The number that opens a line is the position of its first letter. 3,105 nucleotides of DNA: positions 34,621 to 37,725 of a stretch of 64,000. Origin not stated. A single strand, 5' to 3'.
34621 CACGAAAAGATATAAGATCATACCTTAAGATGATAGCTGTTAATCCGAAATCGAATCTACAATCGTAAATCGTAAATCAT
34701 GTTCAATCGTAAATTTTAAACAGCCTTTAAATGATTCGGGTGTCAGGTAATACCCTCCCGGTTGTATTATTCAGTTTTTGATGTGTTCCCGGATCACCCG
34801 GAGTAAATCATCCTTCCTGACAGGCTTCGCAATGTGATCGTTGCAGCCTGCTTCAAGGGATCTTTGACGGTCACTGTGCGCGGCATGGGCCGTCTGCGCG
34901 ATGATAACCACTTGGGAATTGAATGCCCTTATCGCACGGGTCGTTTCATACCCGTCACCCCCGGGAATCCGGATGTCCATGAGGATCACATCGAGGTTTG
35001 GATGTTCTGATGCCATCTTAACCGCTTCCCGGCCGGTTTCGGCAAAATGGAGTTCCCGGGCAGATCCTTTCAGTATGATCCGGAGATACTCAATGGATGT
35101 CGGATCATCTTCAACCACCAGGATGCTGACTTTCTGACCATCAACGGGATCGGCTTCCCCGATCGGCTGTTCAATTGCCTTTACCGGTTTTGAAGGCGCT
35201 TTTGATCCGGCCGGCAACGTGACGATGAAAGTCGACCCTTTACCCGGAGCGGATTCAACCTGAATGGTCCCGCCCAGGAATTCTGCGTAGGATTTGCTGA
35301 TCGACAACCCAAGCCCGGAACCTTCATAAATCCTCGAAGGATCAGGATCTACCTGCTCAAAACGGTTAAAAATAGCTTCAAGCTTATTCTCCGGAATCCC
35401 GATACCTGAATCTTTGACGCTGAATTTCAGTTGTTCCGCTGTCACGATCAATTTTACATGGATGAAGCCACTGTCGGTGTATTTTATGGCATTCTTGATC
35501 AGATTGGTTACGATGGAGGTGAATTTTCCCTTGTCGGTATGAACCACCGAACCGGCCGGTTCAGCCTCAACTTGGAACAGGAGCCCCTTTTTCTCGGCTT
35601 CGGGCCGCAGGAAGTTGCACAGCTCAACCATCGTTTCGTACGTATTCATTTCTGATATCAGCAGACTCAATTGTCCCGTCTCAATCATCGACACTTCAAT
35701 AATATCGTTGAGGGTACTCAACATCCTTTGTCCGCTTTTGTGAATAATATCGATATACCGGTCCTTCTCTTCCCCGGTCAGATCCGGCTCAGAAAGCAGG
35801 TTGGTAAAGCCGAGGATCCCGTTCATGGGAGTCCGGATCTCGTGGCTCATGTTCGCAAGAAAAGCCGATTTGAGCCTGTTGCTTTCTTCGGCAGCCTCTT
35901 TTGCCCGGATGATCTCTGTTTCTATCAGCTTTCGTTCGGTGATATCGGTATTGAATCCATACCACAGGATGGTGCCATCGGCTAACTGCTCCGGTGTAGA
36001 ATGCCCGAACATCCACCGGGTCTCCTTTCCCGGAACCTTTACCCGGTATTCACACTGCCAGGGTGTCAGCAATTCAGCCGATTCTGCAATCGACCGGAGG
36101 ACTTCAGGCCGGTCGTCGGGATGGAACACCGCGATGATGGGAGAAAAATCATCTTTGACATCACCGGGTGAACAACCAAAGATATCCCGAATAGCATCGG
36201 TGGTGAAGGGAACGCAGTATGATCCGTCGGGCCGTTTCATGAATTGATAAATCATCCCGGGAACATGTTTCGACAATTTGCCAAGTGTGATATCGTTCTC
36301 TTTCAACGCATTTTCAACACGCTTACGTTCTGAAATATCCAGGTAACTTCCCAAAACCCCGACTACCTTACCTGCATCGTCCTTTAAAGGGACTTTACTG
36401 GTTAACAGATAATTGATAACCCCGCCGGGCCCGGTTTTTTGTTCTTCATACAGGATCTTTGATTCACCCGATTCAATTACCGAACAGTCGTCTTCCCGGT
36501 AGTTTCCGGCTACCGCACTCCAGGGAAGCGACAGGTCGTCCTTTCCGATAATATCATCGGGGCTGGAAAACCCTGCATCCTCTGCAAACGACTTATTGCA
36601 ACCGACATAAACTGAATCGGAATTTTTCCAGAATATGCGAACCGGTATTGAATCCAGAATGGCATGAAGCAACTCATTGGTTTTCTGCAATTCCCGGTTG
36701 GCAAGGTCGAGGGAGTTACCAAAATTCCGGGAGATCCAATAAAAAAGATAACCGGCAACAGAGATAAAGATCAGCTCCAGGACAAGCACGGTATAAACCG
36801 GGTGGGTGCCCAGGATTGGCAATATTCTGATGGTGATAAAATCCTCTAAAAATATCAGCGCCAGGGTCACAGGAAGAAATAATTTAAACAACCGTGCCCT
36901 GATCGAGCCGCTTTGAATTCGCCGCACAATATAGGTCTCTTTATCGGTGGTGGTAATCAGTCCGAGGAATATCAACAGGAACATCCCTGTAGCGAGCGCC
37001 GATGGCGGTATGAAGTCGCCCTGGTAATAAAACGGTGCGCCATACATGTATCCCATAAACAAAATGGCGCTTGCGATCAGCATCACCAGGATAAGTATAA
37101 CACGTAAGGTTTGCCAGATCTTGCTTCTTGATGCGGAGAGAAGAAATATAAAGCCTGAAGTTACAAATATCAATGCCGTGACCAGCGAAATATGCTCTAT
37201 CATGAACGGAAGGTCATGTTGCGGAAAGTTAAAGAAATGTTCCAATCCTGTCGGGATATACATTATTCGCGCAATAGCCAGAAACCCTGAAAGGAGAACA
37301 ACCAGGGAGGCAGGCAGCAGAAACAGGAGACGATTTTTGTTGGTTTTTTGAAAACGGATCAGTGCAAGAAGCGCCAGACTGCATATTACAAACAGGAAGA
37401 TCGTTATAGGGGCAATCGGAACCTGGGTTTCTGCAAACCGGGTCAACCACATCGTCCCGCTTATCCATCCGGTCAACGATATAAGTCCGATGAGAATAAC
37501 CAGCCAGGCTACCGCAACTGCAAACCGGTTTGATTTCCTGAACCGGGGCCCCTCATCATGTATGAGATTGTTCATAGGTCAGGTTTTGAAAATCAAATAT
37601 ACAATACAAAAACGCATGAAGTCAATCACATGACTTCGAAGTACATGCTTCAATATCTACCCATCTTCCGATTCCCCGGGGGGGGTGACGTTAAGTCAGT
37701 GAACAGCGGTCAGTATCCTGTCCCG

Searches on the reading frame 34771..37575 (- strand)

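Call 76: search_protein_families(library=pfam, proteins=[window:34771-37575:-], max_evalue=0.001)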
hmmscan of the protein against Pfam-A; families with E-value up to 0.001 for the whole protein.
window:34771-37575:- (934 aa): 7 families
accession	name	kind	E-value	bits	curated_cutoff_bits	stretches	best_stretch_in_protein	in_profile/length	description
PF02518.31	HATPase_c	-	1.7e-26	93.3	26.4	1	682-789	3-109/111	Histidine kinase-, DNA gyrase B-, and HSP90-like ATPase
PF00072.30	Response_reg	-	6.9e-25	87.8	30.2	1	818-928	1-110/111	Response regulator receiver domain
PF00512.31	HisKA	-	2.1e-19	69.7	26.9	1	569-634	2-66/66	His Kinase A (phospho-acceptor) domain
PF08448.16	PAS_4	-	1.4e-18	67.6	23.1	1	307-419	1-110/110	PAS fold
PF08447.18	PAS_3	-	1.9e-11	44.5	25.6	1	458-537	4-83/89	PAS fold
PF13426.13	PAS_9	-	1.5e-06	28.8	27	1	317-416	7-103/103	PAS domain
PF13589.12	HATPase_c_3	-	0.00097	19.6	25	0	685-760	3-80/137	Histidine kinase-, DNA gyrase B-, and HSP90-like ATPase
